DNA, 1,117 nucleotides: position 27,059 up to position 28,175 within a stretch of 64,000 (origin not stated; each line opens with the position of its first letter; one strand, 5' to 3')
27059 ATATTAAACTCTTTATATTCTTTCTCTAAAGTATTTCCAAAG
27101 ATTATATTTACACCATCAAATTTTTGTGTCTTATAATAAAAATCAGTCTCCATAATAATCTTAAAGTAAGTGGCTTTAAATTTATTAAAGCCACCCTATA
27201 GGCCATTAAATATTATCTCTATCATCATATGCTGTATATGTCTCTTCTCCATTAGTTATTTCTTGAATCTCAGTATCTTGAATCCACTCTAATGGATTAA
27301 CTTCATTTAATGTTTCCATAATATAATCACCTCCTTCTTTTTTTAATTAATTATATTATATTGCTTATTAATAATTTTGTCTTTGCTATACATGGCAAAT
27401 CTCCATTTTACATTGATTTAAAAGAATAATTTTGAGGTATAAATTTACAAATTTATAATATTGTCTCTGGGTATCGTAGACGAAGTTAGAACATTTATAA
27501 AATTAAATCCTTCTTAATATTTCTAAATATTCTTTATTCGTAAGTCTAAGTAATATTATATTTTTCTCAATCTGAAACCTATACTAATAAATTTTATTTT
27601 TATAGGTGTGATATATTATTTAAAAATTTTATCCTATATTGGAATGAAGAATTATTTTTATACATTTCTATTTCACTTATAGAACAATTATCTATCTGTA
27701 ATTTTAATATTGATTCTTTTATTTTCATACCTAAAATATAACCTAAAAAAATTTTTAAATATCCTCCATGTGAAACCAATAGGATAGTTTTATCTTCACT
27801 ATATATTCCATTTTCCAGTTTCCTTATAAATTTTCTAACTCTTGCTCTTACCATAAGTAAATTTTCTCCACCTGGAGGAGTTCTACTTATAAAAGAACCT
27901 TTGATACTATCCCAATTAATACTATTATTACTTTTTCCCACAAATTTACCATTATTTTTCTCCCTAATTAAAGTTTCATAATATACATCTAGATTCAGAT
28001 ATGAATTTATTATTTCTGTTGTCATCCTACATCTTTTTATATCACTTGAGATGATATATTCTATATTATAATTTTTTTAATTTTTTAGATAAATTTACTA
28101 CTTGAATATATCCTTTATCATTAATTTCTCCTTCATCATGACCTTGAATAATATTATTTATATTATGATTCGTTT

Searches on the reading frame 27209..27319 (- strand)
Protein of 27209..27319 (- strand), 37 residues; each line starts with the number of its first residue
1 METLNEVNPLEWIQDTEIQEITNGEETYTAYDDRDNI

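Call 68: search_protein_families(library=ncbifam, proteins=[window:27209-27319:-], max_evalue=10)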
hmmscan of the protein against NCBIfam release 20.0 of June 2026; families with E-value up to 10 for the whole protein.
seq(37 aa): 0 families

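Call 69: search_protein_families(library=pfam, proteins=[window:27209-27319:-], max_evalue=10)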
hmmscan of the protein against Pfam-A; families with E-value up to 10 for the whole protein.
seq(37 aa): 0 families
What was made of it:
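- On Microviridin family: No precursor model hit (calls 68, 69).
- Closest known: Microviridin clusters. Different: The precursor hits no curated precursor model (calls 68, 69).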

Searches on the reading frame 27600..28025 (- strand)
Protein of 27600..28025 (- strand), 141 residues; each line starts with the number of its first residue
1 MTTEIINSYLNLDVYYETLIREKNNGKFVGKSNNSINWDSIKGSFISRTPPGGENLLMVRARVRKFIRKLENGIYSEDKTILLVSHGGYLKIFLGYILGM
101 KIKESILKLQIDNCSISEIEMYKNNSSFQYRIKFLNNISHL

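Call 6: search_protein_families(library=pfam, proteins=[window:27600-28025:-], max_evalue=0.01)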
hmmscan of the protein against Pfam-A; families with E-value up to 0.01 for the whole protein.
window:27600-28025:- (141 aa): 1 family
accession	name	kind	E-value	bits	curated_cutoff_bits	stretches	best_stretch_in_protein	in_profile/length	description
PF00300.27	His_Phos_1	-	7.3e-18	65.4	21.7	1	2-127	59-187/194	Histidine phosphatase superfamily (branch 1)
